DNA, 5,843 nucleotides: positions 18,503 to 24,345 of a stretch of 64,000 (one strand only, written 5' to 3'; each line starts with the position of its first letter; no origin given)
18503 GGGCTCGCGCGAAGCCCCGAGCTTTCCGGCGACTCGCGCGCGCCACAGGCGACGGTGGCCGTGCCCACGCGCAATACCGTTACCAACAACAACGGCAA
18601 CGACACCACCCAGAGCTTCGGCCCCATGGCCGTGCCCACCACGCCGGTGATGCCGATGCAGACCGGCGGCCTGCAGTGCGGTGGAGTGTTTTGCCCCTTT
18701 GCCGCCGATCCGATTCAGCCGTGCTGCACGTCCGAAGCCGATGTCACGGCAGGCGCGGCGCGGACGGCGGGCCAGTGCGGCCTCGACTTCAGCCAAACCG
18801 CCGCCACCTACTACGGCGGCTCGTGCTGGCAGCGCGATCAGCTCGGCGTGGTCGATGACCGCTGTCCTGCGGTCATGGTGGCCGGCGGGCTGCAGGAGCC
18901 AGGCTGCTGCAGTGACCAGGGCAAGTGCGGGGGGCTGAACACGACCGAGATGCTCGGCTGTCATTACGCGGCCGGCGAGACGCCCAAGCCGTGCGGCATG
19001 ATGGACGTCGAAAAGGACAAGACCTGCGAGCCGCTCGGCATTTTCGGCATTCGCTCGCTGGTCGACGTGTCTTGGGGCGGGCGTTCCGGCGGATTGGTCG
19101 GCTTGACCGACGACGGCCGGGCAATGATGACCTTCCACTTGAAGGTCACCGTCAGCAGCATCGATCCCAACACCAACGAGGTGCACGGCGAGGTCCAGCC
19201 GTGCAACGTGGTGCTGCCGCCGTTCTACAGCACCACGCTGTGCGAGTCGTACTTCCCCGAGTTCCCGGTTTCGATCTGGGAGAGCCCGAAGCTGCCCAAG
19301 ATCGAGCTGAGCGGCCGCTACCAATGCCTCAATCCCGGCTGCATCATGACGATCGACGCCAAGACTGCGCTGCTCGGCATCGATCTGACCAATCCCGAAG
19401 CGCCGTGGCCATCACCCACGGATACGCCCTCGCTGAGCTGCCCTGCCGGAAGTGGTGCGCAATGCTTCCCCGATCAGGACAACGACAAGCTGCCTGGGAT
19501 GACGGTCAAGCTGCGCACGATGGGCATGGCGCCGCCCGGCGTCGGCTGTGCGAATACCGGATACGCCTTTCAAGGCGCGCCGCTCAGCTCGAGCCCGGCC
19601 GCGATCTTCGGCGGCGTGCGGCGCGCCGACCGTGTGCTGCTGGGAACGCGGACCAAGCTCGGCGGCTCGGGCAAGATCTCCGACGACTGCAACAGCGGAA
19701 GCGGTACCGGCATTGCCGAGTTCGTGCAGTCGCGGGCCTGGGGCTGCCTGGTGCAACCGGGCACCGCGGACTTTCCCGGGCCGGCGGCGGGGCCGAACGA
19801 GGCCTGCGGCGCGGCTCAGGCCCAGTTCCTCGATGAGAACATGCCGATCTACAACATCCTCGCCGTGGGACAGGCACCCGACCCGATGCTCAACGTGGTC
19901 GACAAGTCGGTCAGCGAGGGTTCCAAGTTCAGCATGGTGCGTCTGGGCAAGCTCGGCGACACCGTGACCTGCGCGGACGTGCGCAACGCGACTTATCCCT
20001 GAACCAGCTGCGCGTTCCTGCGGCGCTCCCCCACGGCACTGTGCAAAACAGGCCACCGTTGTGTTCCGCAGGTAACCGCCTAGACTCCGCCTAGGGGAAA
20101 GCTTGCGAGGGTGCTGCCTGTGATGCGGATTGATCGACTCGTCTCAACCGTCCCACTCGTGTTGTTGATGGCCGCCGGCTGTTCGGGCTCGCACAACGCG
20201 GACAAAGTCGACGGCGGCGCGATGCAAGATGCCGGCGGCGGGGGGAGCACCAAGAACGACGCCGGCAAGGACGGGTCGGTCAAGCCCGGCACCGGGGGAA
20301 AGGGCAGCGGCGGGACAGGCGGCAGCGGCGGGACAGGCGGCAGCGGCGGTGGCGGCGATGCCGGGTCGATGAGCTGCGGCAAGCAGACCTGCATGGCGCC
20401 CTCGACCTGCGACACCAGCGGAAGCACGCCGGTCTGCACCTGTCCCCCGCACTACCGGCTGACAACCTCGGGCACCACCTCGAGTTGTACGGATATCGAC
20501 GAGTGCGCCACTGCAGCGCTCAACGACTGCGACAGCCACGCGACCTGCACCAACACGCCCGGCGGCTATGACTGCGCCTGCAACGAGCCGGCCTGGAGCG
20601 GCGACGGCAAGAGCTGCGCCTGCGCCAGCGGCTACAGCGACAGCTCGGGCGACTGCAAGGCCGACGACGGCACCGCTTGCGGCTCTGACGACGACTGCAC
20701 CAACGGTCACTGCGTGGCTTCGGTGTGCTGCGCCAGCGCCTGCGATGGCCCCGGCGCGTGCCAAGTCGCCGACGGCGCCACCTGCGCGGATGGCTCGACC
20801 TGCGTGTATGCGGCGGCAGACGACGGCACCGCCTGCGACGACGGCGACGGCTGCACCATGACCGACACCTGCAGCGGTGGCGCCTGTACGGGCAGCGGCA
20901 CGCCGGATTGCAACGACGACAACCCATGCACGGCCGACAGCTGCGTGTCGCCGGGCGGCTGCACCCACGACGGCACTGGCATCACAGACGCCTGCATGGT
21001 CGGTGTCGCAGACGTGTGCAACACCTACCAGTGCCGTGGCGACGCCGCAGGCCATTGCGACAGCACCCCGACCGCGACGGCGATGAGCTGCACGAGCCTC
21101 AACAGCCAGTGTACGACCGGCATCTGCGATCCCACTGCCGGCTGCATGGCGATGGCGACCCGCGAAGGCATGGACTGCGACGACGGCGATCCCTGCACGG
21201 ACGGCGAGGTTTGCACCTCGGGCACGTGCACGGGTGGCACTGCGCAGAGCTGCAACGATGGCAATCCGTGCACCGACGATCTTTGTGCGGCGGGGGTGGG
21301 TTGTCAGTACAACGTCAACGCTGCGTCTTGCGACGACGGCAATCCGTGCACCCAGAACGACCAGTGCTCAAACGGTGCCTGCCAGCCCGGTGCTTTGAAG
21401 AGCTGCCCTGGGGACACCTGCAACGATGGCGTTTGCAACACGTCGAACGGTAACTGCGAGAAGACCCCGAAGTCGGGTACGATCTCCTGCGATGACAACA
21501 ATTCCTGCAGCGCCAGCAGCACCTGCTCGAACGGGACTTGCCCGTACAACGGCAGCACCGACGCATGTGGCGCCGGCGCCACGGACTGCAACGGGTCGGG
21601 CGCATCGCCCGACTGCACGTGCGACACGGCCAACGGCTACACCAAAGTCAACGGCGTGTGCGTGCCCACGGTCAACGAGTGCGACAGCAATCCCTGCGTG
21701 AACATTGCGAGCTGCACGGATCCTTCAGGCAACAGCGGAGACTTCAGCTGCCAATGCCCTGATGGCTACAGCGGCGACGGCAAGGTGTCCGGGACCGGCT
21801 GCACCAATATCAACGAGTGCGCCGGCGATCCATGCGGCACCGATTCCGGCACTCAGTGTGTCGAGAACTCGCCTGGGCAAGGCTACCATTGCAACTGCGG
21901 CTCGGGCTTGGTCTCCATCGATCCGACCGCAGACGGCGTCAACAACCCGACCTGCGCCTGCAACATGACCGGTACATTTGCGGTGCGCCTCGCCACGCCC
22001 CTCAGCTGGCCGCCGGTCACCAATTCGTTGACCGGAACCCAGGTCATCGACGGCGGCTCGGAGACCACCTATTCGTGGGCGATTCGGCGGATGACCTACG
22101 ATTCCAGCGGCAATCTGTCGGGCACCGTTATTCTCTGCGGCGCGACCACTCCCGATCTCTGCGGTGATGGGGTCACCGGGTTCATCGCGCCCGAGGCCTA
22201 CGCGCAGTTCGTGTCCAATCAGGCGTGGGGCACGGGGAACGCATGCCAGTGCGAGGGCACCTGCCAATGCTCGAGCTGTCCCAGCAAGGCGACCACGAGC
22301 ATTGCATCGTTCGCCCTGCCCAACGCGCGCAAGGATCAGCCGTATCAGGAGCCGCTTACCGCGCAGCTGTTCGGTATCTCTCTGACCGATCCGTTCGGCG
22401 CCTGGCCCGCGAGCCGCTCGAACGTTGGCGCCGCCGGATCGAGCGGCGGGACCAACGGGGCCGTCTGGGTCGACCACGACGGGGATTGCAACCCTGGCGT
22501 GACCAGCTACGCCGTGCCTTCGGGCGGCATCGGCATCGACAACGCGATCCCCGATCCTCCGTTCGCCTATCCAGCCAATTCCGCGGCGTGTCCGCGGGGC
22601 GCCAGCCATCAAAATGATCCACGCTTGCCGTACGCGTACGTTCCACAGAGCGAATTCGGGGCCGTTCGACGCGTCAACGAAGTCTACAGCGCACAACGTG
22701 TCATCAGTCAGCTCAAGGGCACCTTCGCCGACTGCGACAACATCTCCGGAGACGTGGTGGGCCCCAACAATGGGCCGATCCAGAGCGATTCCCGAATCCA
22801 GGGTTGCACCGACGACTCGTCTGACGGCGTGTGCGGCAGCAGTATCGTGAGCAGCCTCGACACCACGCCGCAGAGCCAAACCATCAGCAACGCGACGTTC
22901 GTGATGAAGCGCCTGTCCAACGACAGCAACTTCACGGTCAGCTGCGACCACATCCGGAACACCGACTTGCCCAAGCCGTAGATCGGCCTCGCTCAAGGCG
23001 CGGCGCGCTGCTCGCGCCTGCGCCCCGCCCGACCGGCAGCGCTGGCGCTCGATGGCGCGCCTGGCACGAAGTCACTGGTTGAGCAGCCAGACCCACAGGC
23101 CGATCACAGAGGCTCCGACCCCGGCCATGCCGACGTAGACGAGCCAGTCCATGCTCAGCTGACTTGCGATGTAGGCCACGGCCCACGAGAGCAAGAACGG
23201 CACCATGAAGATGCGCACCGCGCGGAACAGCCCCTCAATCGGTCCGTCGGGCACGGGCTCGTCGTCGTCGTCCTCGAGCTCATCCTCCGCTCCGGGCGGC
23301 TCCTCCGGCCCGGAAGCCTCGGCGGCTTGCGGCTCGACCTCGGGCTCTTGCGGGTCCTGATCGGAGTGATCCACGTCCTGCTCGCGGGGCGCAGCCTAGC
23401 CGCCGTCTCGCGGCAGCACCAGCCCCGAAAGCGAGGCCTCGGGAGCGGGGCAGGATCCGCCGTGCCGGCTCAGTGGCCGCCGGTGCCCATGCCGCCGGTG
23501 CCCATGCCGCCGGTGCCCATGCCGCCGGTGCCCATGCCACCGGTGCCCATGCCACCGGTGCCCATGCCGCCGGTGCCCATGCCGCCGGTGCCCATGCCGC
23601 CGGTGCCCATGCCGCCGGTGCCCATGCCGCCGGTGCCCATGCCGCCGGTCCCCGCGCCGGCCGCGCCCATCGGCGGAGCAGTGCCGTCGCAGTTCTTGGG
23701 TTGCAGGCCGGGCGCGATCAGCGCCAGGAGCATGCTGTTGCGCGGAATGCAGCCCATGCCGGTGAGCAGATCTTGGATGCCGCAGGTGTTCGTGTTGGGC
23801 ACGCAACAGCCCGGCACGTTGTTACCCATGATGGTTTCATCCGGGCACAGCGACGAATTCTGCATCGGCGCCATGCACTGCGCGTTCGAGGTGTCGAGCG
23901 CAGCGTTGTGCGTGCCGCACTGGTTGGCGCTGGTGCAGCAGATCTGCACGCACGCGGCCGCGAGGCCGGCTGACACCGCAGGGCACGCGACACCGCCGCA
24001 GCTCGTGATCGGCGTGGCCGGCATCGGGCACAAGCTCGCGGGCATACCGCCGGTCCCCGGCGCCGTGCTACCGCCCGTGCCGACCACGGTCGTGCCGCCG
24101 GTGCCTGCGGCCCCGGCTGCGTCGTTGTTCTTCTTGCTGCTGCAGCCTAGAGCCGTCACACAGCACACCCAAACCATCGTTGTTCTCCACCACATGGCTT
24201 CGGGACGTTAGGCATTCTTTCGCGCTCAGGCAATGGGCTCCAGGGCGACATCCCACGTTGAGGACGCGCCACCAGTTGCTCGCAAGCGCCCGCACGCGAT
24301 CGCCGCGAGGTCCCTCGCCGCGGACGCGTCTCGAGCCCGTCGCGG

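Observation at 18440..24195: Three neighbouring secreted Cys-rich lipoproteins built from shuffled shared modules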

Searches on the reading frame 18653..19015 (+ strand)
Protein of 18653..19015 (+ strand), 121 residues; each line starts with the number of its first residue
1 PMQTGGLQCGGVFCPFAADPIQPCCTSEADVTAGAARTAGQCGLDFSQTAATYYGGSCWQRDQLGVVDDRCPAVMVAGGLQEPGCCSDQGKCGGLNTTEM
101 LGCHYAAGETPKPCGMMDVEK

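Call 50: predict_structure(alignment_id=A6)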
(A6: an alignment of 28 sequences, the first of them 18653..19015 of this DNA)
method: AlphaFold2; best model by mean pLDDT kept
length: 121 residues; sequences in the alignment: 28
mean_pLDDT: 90.6   pTM: 0.81
mean pLDDT of the five models: 90.6, 88.5, 85.7, 84.9, 84.0
residues with pLDDT >= 90: 92; 70-90: 21; 50-70: 8; < 50: 0
segments of 3 or more residues with pLDDT < 50: none
pLDDT, mean of each block of 10 residues (from residue 1): 80 92 97 95 95 93 96 89 95 95 90 75 52
secondary structure, 60 per line:
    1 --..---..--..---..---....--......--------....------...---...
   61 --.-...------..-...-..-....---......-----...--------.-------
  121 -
elements in order: E22-25 H28-33 E42-45 E58-60 E65-67 E84-87 E91-96 E102-104

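Call 53: fold_search(model_id=the predicted structure, library=pdb)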
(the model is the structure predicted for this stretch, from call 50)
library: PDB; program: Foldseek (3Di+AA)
matches with E <= 10: 23; with E <= 0.001: 0
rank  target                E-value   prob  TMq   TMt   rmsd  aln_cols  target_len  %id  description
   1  8pr9_A                3.5e+00  0.05  0.20  0.26   6.4        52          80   17  The structure of v13Bagel2 (released 2024-07-24)
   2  8prl_A                3.5e+00  0.04  0.18  0.23   8.0        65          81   11  The structure of v22Bagel8 (released 2024-07-24)
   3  8j07_k2               4.7e+00  0.04  0.18  0.05   9.4        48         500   19  96nm repeat of human respiratory doublet microtubule and associated axonemal complexes (released 2023-07-26)
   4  2q2t_A                5.6e+00  0.01  0.12  0.07  11.8        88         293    8  Structure of Chlorella virus DNA ligase-adenylate bound to a 5' phosphorylated nick (released 2007-07-10)
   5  9if9_B                5.9e+00  0.02  0.18  0.11   8.7        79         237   10  Crystal structure of the Pellino 1 FHA domain in complex with a MDC1-TQxF phosphopeptide. (released 2025-03-05)
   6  2j0k_A                6.3e+00  0.02  0.18  0.05   7.8        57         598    9  Crystal structure of a fragment of focal adhesion kinase containing the FERM and kinase domains. (released 2007-07-03)
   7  9szv_F                6.3e+00  0.02  0.16  0.07   8.1        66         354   12  Co-chaperone Bag1-bound human 26S proteasome in SBAG1.3 state (released 2025-12-31)
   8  8blw_B                6.3e+00  0.01  0.17  0.06  12.2       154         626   11  Vitamin B12 transporter BtuB1 with lipoprotein BtuG1 from B. theta (released 2023-08-16)
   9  6h3s_A                7.1e+00  0.01  0.13  0.05  11.4        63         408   11  Schmallenberg Virus Glycoprotein Gc Head/Stalk Domains (released 2019-02-27)
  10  5bmq                  7.5e+00  0.03  0.19  0.13   8.3        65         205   12  Crystal structure of L,D-transpeptidase (Yku) from Stackebrandtia nassauensis (released 2015-06-03)
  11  8prs_A                7.5e+00  0.02  0.20  0.17  10.3        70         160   14  The structure of nvBagel4 (released 2024-07-24)
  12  9heu_F                7.9e+00  0.02  0.15  0.06   8.0        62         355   11  Co-chaperone Bag1-bound human 26S proteasome in SBAG1 state (released 2025-12-31)
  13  5emk_B                7.9e+00  0.01  0.18  0.10  10.6        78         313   20  Crystal structure of PRMT5:MEP50 with Compound 9 and sinefungin (released 2016-02-24)
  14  9u4m_A                7.9e+00  0.01  0.15  0.08  13.0       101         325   12  Focused refinement of 19S in the substrate-engaged human 26S proteasome bound to midnolin with RPT6 at top of spiral s (released 2026-03-25)
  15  4goy_A                7.9e+00  0.01  0.14  0.06  13.3       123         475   10  The crystal structure of human fascin 1 K41A mutant (released 2012-11-28)
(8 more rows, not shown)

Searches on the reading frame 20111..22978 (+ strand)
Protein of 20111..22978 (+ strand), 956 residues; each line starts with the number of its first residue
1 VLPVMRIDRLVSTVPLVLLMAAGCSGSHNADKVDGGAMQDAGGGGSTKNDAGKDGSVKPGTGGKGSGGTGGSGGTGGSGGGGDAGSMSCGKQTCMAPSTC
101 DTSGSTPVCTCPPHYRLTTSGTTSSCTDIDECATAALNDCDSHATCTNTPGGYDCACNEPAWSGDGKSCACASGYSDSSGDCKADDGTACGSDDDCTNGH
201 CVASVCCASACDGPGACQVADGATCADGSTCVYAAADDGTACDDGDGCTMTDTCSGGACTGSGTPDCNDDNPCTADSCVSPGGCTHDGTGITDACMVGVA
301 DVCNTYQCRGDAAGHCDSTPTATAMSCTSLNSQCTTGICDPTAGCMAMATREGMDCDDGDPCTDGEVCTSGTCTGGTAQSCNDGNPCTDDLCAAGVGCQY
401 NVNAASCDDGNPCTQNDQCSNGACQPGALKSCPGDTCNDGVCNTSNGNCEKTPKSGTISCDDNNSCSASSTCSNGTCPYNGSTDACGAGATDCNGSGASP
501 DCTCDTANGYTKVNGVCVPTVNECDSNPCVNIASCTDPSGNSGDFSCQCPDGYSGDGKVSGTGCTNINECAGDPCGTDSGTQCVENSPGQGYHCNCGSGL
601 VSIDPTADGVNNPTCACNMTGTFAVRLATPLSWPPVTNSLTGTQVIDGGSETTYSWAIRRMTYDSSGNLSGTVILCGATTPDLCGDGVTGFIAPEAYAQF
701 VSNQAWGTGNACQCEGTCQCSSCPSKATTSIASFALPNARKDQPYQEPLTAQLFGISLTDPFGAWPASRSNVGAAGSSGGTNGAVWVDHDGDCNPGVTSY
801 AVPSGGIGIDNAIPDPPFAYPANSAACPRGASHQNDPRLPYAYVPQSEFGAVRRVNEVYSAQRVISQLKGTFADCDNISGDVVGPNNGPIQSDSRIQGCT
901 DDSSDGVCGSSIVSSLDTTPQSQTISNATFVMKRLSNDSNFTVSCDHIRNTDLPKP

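Call 8: search_protein_families(library=pfam, proteins=[window:20111-22978:+], max_evalue=1)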
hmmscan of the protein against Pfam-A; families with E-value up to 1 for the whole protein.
window:20111-22978:+ (956 aa): 4 families
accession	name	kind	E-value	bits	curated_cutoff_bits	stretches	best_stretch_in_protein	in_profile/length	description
PF07645.21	EGF_CA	-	2.7e-06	27.9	27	2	128-169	1-43/43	Calcium-binding EGF domain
PF00008.33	EGF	-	1.1e-05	26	21.5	2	524-556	1-31/32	EGF-like domain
PF12662.13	cEGF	-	0.0003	21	26.6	2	108-131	3-24/24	Complement Clr-like EGF-like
PF00526.23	Dicty_CTDC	-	0.0075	16.5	27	3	380-399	1-20/24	Dictyostelium (slime mold) repeat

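Call 9: search_protein_families(library=ncbifam, proteins=[window:20111-22978:+], max_evalue=1)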
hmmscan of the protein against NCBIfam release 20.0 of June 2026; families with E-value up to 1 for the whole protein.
window:20111-22978:+ (956 aa): 0 families

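Call 59: search_protein_families(library=pfam, alignment_id=A7, max_evalue=0.001)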
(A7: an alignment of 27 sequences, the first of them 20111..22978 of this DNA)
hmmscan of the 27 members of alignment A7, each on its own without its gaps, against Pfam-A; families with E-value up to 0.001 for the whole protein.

A. member 1, window:20111-22978:+ (956 aa): 3 families
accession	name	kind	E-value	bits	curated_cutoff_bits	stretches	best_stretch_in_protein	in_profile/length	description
PF07645.21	EGF_CA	-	2.7e-06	27.9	27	1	128-169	1-43/43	Calcium-binding EGF domain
PF00008.33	EGF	-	1.1e-05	26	21.5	1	524-556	1-31/32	EGF-like domain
PF12662.13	cEGF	-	0.0003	21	26.6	0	108-131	3-24/24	Complement Clr-like EGF-like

B. families by the number of members that match (of 27 scanned): 13 families
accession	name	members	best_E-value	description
PF00526.23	Dicty_CTDC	16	9.4e-69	Dictyostelium (slime mold) repeat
PF12947.13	EGF_3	15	2e-48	EGF domain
PF12662.13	cEGF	11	8.9e-34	Complement Clr-like EGF-like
PF07645.21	EGF_CA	9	5.9e-50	Calcium-binding EGF domain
PF00008.33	EGF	4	2.2e-17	EGF-like domain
PF14670.12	FXa_inhibition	2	2.5e-07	Coagulation Factor Xa inhibitory site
PF12946.13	EGF_MSP1_1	2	5.8e-06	MSP1 EGF domain 1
PF12661.13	hEGF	1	2.4e-09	Human growth factor-like EGF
PF07591.16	PT-HINT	1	5.9e-09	Pretoxin HINT domain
PF13403.11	Hint_2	1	1.9e-08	Hint domain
PF01079.26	Hint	1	1.8e-06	Hint module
PF25387.1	ADGRF3_N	1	2.7e-06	ADGRF3-like, N-terminal domain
PF14890.11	Intein_splicing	1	5.1e-05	Intein splicing domain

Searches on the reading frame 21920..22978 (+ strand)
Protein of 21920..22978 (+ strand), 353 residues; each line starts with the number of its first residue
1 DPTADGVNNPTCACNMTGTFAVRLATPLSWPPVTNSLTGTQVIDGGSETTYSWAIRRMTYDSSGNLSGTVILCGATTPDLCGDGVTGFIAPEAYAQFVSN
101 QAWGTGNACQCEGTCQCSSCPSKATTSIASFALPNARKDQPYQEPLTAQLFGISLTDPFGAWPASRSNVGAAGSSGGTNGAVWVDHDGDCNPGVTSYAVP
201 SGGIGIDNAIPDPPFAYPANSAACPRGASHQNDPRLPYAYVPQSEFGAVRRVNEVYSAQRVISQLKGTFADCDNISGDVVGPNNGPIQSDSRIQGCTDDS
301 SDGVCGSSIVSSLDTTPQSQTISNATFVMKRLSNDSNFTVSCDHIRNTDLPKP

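Call 13: find_homologous_proteins(query=window:21920-22978:+, max_evalue=0.001)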
Query window:21920-22978:+ (353 aa): 8 proteins with E <= 0.001 among 4772 candidates.
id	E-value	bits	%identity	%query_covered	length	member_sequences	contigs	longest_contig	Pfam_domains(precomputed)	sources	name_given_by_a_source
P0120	1.4e-90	322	46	99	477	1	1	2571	-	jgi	jgi:hypothetical protein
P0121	3.3e-52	196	40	95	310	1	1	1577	-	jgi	jgi:hypothetical protein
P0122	1.2e-46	178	36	96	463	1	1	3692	-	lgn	-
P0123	1.6e-45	174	38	95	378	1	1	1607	-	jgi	-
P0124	1.7e-43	168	45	63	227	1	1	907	-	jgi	jgi:hypothetical protein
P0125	8.6e-43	165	33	95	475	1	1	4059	-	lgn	-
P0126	1.9e-41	161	48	58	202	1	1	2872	-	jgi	jgi:hypothetical protein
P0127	9.7e-36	142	46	58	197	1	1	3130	-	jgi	jgi:hypothetical protein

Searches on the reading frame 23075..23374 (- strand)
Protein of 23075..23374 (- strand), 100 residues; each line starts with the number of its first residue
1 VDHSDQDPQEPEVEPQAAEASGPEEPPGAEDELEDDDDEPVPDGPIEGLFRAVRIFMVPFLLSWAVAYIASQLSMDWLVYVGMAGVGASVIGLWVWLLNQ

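Call 90: search_protein_families(library=pfam, proteins=[window:23075-23374:-], max_evalue=0.001)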
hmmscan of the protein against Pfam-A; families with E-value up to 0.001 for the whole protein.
window:23075-23374:- (100 aa): 0 families

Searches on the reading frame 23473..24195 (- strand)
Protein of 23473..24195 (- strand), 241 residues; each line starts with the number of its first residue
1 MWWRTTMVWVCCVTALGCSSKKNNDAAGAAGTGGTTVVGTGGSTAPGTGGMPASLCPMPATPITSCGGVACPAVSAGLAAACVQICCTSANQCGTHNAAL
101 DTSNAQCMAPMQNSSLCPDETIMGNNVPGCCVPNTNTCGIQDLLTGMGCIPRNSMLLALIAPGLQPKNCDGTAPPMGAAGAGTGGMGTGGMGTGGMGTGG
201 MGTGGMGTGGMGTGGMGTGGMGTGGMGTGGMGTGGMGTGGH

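Call 8: search_protein_families(library=pfam, proteins=[window:23473-24195:-], max_evalue=1)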
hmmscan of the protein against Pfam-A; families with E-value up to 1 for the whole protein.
window:23473-24195:- (241 aa): 0 families

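Call 9: search_protein_families(library=ncbifam, proteins=[window:23473-24195:-], max_evalue=1)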
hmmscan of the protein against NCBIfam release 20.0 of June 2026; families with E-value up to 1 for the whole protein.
window:23473-24195:- (241 aa): 1 family
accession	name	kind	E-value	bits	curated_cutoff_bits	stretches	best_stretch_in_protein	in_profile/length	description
TIGR02953.1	penta_MxKDx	subfamily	0.54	10.2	41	0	186-235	28-77/78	pentapeptide MXKDX repeat protein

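Call 12: find_homologous_proteins(query=window:23473-24195:-, max_evalue=0.001)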
Query window:23473-24195:- (241 aa): 8 proteins with E <= 0.001 among 8000 candidates.
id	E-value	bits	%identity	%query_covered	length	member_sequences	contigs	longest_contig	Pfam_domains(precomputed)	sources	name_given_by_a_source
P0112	8.4e-139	479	100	98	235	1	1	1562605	-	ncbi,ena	-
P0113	8.0e-68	247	56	68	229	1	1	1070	-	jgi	jgi:hypothetical protein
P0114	6.4e-54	201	48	73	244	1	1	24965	-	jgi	jgi:hypothetical protein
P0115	9.5e-35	138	54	62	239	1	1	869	-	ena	-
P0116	3.6e-30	123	46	66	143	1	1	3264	-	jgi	jgi:hypothetical protein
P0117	7.6e-22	96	36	59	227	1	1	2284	-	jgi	jgi:hypothetical protein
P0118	5.8e-10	57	35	50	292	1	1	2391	-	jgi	jgi:hypothetical protein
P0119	2.4e-4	39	-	-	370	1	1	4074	PF13472.13,PF00657.29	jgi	-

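Call 40: search_solved_structures(query=A1, max_evalue=10)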
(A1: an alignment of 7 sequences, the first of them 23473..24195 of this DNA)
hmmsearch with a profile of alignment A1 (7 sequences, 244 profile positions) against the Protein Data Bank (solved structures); distinct sequences matched with E-value up to 10: 4.
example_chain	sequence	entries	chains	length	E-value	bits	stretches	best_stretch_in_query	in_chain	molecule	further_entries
9gyt_k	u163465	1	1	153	0.17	14.6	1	146-222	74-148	mS86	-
9evt_k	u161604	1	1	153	0.17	14.6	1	146-222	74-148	RRM domain-containing protein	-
9evs_k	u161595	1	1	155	0.54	12.9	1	165-229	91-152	mS86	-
4wzz_A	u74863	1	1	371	1.3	11.7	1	14-100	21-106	Putative sugar ABC transporter, substrate-binding protein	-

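Call 82: find_encoding_contigs(protein=P0112, flank=6000, max_places=2)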
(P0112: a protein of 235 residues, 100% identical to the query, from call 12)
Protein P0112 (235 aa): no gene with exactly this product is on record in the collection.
